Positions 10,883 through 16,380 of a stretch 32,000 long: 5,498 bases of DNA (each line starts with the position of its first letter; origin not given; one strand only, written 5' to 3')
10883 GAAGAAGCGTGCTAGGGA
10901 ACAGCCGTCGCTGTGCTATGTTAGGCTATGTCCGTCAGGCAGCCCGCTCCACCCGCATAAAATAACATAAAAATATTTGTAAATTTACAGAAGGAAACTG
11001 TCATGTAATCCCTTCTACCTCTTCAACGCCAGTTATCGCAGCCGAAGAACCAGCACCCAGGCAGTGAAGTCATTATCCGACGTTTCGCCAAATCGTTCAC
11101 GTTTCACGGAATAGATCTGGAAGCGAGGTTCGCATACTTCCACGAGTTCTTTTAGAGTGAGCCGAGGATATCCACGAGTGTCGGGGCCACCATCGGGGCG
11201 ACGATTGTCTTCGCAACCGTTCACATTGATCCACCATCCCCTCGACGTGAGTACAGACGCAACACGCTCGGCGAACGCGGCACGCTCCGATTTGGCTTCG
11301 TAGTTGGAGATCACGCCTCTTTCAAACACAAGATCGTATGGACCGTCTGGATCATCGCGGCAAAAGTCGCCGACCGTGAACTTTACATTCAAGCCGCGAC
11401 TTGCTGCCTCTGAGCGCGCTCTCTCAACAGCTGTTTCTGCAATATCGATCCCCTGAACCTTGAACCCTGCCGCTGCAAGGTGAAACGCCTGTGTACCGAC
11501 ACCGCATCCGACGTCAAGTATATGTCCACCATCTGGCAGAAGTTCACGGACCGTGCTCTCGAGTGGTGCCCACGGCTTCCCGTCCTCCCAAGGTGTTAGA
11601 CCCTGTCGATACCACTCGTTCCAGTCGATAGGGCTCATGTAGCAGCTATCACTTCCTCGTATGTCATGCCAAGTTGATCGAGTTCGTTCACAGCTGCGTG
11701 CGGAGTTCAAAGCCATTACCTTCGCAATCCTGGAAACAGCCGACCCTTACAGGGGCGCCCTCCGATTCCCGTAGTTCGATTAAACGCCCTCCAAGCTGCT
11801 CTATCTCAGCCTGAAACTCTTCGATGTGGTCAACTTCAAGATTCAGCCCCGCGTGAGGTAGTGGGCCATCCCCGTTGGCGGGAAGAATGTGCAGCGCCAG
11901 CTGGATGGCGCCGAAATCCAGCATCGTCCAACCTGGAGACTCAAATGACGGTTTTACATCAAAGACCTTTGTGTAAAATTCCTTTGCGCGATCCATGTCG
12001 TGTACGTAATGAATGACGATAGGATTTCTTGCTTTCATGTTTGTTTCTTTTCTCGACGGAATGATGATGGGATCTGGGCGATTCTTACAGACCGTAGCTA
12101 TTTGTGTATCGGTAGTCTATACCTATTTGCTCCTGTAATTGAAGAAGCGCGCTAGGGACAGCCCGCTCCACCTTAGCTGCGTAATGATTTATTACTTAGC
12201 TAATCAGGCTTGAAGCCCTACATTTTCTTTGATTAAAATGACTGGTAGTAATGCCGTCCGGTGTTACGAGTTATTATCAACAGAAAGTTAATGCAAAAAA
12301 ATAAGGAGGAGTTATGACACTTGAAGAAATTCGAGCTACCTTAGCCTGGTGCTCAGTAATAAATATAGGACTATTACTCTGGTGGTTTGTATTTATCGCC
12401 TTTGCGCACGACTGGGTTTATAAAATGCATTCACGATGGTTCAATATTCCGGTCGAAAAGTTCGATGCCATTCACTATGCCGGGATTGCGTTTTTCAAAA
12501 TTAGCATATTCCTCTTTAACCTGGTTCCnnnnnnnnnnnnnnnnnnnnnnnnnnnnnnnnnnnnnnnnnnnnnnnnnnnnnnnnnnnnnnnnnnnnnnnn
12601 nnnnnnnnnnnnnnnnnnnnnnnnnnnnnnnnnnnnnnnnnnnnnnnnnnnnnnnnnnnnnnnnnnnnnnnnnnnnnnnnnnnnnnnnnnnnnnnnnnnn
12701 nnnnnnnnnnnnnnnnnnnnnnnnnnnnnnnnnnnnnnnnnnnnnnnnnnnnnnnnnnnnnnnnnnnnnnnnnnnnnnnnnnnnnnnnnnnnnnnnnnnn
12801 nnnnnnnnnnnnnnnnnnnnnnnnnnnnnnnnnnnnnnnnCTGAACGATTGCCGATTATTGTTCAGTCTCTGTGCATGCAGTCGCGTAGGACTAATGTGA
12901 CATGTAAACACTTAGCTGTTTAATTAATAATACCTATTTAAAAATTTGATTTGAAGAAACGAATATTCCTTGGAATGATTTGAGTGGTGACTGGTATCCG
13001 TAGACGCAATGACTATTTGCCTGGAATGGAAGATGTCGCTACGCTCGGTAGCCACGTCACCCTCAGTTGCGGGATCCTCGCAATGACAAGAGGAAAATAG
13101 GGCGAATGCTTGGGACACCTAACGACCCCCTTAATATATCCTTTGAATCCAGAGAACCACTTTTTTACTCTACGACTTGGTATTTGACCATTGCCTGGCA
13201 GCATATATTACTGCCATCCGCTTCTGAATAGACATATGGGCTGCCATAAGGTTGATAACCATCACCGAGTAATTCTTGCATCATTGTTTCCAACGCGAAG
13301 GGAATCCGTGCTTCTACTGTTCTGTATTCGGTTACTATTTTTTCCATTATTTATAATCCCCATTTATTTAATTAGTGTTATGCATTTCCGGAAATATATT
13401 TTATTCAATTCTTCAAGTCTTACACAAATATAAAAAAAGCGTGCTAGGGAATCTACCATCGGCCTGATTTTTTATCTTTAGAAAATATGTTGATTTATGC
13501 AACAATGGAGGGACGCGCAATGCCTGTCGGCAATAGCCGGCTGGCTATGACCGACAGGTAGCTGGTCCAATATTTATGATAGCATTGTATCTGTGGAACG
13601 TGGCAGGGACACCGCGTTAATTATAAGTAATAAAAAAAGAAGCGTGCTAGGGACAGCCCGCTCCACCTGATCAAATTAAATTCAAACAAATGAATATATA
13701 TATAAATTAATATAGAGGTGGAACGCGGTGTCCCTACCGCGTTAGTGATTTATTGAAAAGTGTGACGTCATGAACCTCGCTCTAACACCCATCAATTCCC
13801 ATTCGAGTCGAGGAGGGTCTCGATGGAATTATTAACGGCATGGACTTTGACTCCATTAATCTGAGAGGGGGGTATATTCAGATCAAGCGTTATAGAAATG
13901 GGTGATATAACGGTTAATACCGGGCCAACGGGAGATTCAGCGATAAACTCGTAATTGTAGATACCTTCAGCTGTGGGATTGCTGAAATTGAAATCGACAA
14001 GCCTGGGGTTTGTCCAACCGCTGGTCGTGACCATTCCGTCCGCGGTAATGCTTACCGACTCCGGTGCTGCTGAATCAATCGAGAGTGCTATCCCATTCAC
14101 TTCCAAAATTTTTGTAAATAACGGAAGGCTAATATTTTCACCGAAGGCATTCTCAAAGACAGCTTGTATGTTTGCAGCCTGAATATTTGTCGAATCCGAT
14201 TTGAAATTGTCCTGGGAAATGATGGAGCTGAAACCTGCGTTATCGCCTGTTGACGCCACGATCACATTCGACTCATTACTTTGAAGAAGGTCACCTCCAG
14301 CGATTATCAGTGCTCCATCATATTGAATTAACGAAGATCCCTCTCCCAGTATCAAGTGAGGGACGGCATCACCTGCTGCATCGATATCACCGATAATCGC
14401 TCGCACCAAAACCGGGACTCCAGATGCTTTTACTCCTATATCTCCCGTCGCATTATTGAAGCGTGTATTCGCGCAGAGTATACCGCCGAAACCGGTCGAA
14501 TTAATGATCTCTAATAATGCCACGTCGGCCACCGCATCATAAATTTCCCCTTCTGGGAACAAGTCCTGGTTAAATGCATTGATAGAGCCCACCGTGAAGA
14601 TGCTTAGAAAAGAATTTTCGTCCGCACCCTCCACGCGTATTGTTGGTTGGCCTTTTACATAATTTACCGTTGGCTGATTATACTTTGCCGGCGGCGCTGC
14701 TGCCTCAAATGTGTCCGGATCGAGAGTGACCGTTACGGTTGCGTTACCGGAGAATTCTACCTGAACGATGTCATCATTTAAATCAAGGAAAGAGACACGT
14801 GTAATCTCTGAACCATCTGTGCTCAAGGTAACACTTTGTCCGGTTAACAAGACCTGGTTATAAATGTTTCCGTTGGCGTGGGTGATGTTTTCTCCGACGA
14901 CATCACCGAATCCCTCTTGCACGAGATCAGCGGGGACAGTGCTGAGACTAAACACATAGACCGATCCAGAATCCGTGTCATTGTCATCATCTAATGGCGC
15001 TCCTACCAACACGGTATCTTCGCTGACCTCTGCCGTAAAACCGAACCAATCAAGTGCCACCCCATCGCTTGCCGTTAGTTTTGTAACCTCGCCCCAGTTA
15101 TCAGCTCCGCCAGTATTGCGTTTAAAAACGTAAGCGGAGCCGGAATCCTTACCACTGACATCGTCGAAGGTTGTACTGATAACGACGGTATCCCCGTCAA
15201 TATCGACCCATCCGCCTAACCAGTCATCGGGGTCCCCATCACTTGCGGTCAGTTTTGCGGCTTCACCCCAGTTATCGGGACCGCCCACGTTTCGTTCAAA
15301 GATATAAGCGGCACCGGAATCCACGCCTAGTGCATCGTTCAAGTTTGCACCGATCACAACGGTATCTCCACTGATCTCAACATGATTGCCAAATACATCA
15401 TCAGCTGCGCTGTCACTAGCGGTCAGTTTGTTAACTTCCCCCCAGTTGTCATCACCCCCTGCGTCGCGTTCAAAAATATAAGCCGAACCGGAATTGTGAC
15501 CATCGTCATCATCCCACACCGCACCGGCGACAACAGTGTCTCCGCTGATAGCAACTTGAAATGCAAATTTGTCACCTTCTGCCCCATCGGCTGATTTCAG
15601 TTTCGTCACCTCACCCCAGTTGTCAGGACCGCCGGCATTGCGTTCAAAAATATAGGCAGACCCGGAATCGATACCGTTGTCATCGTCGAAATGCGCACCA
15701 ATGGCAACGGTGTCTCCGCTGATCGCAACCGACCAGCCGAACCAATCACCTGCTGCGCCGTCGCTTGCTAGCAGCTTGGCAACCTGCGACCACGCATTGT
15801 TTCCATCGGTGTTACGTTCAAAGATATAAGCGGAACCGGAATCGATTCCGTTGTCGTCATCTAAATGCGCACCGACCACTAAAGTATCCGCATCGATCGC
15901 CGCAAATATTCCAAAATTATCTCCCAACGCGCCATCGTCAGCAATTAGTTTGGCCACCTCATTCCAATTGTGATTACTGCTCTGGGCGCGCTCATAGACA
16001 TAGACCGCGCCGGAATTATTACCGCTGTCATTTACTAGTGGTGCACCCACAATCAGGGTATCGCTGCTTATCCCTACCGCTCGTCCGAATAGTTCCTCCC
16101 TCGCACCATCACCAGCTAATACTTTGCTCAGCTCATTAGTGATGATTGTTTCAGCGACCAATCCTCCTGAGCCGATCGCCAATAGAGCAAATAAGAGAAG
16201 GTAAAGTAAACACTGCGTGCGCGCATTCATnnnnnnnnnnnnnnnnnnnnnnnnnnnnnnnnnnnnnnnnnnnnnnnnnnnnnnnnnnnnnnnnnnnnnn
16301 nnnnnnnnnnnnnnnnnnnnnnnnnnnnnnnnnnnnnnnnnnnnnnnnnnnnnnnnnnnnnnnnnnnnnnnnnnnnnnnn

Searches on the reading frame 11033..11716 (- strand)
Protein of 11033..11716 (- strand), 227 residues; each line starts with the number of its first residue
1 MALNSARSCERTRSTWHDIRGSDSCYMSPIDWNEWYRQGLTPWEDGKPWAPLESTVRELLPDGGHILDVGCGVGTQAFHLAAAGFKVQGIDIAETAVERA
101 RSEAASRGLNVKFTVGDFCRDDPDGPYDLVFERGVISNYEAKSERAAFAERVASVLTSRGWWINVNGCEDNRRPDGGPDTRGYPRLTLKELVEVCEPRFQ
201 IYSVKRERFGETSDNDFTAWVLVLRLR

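Call 8: search_protein_families(library=pfam, proteins=[window:11033-11716:-], max_evalue=0.001)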
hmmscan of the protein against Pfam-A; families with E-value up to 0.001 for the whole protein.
window:11033-11716:- (227 aa): 10 families
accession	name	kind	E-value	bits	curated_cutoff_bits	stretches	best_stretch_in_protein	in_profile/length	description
PF13649.12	Methyltransf_25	-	8.2e-17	62.1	27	1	66-160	1-97/97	Methyltransferase domain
PF13847.12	Methyltransf_31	-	2.6e-15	56.8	27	1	62-161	3-106/145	Methyltransferase domain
PF08242.18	Methyltransf_12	-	7.3e-13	49.5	30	1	67-161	1-97/98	Methyltransferase domain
PF08241.18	Methyltransf_11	-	5.1e-12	46.7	21.2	1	67-161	1-92/95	Methyltransferase domain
PF05724.17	TPMT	-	2e-09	37.9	26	1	30-162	4-151/218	Thiopurine S-methyltransferase (TPMT)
PF13489.12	Methyltransf_23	-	3e-07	30.8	27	1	58-137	15-92/164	Methyltransferase domain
PF05175.20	MTS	-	3.9e-07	30.3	23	1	62-131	31-103/170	Methyltransferase small domain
PF02353.26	CMAS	-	1.4e-05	25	27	1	60-161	60-161/273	Mycolic acid cyclopropane synthetase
PF03848.20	TehB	-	9.3e-05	22.4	20.4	1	64-136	32-105/193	Tellurite resistance protein TehB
PF07021.18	MetW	-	0.00036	20.7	21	1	55-112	6-60/193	Methionine biosynthesis protein MetW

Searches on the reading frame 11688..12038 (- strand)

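Call 9: search_protein_families(library=pfam, proteins=[window:11688-12038:-], max_evalue=0.001)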
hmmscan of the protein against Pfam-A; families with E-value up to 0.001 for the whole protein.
window:11688-12038:- (116 aa): 2 families
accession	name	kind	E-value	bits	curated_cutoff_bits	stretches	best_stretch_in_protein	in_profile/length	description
PF00903.31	Glyoxalase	-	9.3e-09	36.1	20.6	1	11-112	8-121/121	Glyoxalase/Bleomycin resistance protein/Dioxygenase superfamily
PF18029.7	Glyoxalase_6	-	2.5e-05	25.3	23.6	1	9-112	4-105/106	Glyoxalase-like domain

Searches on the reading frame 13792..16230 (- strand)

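Call 9: search_protein_families(library=pfam, proteins=[window:13792-16230:-], max_evalue=0.001)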
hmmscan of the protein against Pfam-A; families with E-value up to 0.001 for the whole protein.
window:13792-16230:- (812 aa): 4 families
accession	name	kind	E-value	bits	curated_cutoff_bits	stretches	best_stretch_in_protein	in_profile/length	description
PF14312.12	FG-GAP_2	-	5.4e-122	398.3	23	7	147-195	1-49/49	FG-GAP repeat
PF21506.2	Knl-2-like_dom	-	6.7e-06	26.3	27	0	84-104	22-42/54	Kinetochore null protein 2-like domain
PF18698.7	HisK_sensor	-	0.00061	20.6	27.3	0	53-79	97-122/126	Histidine kinase sensor domain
PF04774.20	HABP4_PAI-RBP1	-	0.00077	20.6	21.8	0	355-385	5-35/115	Hyaluronan / mRNA binding family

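Call 47: search_protein_families(library=ncbifam, proteins=[window:13792-16227:-], max_evalue=0.001)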
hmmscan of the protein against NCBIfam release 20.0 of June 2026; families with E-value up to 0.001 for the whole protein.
window:13792-16227:- (811 aa): 0 families
